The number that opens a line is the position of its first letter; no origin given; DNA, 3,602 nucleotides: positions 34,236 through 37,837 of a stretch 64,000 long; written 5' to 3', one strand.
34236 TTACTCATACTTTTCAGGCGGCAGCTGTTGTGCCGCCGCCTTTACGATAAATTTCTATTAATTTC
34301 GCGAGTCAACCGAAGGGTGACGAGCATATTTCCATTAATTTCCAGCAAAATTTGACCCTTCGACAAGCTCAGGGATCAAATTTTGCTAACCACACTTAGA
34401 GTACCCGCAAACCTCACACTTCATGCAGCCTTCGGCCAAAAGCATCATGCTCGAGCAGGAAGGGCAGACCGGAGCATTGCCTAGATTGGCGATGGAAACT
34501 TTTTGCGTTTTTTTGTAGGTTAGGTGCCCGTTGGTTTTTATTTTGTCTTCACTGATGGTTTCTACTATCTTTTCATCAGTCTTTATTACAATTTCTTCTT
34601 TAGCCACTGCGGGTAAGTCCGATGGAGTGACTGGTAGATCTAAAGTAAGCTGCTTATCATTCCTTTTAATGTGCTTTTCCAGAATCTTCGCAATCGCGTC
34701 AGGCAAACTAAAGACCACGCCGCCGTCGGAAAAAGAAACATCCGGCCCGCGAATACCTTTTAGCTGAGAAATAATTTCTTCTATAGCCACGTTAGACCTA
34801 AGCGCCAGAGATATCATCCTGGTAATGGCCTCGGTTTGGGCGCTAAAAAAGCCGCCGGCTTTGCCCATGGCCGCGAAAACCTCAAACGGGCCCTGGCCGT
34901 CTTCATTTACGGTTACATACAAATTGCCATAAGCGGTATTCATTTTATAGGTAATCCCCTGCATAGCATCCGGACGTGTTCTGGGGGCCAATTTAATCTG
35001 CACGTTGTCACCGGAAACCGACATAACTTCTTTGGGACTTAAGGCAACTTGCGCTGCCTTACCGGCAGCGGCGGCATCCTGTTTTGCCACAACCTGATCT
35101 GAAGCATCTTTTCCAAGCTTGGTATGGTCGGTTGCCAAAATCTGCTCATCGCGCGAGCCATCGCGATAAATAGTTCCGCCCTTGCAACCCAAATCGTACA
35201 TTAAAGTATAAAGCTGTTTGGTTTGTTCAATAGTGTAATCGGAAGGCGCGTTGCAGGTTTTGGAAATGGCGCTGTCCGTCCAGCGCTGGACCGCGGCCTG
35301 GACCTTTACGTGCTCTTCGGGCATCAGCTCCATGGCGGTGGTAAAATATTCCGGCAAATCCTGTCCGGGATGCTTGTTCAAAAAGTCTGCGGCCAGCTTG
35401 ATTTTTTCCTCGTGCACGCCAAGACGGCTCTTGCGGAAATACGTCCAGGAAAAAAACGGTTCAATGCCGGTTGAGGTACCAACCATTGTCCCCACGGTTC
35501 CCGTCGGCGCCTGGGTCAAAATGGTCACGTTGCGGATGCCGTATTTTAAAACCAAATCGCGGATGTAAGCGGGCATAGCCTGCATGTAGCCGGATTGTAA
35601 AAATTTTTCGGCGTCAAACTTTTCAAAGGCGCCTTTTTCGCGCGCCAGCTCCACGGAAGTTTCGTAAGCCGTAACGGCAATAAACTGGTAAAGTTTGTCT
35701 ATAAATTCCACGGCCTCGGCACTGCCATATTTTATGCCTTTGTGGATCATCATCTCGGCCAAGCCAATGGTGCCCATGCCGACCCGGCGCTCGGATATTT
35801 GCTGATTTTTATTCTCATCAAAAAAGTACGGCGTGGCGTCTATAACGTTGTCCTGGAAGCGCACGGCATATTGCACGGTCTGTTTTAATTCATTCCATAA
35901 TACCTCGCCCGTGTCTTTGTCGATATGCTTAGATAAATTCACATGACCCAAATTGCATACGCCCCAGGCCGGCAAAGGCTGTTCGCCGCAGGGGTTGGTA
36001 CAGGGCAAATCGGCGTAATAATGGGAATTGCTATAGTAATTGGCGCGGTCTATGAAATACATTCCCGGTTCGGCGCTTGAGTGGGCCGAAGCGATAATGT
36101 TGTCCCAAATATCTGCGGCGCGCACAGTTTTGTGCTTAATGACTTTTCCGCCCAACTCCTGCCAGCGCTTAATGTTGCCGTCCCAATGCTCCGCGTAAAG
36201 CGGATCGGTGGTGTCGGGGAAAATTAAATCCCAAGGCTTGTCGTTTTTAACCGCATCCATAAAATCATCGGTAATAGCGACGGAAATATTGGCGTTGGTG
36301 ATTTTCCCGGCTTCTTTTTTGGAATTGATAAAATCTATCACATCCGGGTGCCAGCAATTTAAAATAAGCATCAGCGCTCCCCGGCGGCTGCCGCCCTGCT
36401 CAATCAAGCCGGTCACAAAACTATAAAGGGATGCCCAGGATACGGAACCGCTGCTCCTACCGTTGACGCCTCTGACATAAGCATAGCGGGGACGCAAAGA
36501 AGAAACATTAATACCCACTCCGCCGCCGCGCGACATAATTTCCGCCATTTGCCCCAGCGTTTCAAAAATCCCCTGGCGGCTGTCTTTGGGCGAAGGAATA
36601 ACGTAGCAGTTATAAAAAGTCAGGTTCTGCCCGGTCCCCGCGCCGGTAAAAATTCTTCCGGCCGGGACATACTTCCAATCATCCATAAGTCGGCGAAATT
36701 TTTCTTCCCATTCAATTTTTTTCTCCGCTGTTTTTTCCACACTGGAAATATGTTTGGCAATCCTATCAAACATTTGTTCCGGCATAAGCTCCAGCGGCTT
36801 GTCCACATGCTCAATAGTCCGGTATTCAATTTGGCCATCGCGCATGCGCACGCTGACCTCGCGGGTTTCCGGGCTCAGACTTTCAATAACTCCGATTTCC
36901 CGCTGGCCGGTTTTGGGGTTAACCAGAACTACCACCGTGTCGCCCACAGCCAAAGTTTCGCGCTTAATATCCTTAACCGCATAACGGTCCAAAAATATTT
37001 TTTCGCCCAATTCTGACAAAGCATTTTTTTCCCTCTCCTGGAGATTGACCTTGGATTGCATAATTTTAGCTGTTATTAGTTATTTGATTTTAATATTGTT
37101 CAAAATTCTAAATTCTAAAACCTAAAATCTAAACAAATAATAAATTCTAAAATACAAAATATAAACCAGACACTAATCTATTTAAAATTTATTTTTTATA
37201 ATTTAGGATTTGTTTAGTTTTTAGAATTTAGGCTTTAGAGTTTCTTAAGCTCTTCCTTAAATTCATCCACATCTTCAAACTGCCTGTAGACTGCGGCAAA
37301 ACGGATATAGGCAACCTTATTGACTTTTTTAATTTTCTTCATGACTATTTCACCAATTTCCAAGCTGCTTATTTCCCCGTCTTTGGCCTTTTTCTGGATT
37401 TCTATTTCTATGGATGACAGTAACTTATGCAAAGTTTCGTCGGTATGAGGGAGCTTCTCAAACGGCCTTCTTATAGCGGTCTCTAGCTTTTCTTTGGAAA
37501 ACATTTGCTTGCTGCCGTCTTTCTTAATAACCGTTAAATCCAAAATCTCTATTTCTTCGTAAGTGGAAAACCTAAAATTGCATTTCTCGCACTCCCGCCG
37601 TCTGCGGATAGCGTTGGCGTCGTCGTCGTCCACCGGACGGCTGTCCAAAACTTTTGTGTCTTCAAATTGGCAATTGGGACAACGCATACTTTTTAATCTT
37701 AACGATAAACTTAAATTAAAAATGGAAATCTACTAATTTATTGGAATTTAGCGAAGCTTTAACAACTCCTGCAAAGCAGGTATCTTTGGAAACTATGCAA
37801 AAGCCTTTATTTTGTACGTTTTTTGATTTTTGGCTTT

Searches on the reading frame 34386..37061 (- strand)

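Call 14: search_protein_families(library=pfam, proteins=[window:34386-37061:-], max_evalue=0.001)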
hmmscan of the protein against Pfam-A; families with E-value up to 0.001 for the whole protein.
window:34386-37061:- (891 aa): 3 families
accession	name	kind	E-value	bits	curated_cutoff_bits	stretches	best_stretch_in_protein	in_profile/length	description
PF02867.20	Ribonuc_red_lgC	-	1.2e-120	404.1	23.9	1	152-632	3-523/523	Ribonucleotide reductase, barrel domain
PF12637.14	TSCPD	-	1.8e-22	79.9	22.8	1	704-797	2-87/88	TSCPD domain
PF00317.26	Ribonuc_red_lgN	-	6.6e-12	45.8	28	1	92-145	25-76/77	Ribonucleotide reductase, all-alpha domain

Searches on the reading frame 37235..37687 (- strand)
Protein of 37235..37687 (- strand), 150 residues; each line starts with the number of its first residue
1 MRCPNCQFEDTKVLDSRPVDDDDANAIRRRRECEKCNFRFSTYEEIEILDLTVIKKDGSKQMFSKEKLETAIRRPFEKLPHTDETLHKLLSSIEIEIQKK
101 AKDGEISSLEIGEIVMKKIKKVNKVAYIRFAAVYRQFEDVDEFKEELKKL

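Call 14: search_protein_families(library=pfam, proteins=[window:37235-37687:-], max_evalue=0.001)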
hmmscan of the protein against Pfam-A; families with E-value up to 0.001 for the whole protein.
window:37235-37687:- (150 aa): 2 families
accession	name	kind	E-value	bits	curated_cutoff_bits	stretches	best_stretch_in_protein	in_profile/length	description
PF03477.21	ATP-cone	-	3.8e-20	72.6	25.8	1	52-139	2-87/88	ATP cone domain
PF22811.2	Zn_ribbon_NrdR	-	1.3e-18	67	27.2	1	1-44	1-42/42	Transcriptional repressor NrdR-like, N-terminal domain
